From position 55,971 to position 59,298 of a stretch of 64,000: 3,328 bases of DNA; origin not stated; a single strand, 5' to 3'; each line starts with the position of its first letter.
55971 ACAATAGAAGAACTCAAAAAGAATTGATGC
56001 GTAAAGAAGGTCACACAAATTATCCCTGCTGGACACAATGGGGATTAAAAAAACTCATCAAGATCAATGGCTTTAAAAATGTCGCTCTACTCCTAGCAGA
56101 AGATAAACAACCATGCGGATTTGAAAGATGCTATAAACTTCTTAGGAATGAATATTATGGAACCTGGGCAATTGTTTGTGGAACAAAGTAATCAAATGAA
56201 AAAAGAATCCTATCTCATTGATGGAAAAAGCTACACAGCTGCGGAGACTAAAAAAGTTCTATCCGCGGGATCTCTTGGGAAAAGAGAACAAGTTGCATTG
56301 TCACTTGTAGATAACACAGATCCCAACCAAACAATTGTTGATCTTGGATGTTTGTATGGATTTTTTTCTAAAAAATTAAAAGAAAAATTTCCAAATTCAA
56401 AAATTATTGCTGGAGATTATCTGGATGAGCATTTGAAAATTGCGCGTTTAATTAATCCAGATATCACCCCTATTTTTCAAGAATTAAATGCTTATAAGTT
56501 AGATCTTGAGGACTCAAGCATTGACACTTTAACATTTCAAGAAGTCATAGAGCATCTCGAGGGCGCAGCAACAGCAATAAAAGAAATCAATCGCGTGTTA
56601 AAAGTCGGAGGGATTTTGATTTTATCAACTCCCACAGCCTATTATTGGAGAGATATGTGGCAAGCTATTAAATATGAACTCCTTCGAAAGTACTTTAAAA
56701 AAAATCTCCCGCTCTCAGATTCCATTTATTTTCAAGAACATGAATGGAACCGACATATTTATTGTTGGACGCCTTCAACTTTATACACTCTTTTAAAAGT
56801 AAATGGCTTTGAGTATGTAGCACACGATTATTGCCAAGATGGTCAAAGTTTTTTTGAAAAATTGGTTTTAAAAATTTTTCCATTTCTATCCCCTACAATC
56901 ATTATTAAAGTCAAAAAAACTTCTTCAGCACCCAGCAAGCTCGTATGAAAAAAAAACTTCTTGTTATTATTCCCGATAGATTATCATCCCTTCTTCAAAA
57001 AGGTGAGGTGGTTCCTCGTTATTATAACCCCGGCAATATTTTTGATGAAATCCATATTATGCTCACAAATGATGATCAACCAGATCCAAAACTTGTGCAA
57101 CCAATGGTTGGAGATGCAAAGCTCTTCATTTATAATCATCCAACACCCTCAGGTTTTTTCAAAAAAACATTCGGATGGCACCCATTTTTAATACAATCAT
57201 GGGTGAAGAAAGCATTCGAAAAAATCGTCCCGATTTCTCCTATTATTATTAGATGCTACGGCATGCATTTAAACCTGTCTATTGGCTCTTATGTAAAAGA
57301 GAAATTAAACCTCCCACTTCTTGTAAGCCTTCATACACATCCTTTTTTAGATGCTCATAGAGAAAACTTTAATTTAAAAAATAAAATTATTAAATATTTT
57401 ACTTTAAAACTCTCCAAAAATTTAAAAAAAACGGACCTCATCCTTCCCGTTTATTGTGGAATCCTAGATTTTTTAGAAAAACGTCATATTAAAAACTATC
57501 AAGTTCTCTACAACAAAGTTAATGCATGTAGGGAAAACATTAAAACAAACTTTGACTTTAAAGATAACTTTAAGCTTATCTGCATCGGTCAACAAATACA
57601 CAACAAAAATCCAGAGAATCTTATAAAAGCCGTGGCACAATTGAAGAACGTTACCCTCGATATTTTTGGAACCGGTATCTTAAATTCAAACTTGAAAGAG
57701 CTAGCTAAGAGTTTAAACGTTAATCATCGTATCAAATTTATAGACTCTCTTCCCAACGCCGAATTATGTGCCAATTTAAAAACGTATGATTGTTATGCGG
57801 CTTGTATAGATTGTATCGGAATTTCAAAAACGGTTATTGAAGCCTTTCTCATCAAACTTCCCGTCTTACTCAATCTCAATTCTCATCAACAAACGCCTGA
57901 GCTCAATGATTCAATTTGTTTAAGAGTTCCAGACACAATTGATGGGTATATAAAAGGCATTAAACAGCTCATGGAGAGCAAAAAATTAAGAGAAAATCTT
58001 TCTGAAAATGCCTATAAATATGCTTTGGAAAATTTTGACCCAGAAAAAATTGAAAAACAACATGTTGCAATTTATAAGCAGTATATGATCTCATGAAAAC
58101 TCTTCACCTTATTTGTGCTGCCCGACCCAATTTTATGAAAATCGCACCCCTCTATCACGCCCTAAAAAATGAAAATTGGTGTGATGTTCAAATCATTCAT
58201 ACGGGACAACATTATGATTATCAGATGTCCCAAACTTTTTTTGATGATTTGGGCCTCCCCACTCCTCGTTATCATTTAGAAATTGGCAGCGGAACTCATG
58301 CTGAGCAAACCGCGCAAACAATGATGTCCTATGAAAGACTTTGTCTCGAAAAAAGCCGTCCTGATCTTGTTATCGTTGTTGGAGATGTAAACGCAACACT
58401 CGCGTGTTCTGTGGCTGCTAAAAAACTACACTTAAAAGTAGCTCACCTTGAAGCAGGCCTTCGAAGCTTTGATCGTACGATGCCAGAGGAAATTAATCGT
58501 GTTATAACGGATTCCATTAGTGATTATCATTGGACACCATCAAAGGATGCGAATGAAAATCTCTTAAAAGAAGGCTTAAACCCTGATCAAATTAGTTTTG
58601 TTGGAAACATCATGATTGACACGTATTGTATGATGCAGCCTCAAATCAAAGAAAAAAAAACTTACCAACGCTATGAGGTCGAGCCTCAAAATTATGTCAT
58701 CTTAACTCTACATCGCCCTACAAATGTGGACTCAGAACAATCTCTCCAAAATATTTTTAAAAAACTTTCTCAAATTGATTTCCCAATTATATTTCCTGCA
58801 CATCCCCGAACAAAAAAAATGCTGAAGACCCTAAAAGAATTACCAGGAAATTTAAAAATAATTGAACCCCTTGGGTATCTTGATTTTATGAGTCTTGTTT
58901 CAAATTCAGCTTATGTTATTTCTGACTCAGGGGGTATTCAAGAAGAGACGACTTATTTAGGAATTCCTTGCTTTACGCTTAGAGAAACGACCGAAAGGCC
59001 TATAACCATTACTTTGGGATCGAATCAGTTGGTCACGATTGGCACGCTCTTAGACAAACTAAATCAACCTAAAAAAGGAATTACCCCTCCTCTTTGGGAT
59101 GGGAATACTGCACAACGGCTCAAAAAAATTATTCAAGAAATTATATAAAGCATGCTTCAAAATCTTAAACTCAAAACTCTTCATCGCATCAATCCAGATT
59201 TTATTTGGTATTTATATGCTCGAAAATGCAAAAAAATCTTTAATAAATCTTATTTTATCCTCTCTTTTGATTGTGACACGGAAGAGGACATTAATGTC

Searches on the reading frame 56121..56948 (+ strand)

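Call 65: search_protein_families(library=pfam, proteins=[window:56121-56948:+], max_evalue=0.00001)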
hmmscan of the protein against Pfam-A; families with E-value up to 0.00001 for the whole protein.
window:56121-56948:+ (275 aa): 6 families
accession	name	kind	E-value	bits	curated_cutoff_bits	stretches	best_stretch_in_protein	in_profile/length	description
PF08241.18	Methyltransf_11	-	5.6e-15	56.2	21.2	1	73-168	1-95/95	Methyltransferase domain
PF13489.12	Methyltransf_23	-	1.4e-12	48.1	27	1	64-234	18-163/164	Methyltransferase domain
PF13847.12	Methyltransf_31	-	7.3e-11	42.4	27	1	67-183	2-114/145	Methyltransferase domain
PF13649.12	Methyltransf_25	-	1.5e-10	42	27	1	72-164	1-97/97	Methyltransferase domain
PF08242.18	Methyltransf_12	-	1.9e-08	35.4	30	1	73-166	1-98/98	Methyltransferase domain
PF01209.24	Ubie_methyltran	-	2e-06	27.8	20.1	1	64-184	43-170/233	ubiE/COQ5 methyltransferase family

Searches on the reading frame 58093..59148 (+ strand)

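Call 65: search_protein_families(library=pfam, proteins=[window:58093-59148:+], max_evalue=0.00001)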
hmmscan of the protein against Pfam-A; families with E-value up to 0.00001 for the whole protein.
window:58093-59148:+ (351 aa): 1 family
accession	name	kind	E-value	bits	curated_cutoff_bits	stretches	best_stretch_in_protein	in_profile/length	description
PF02350.25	Epimerase_2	-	5.2e-101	338.4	30.6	1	23-347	2-346/347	UDP-N-acetylglucosamine 2-epimerase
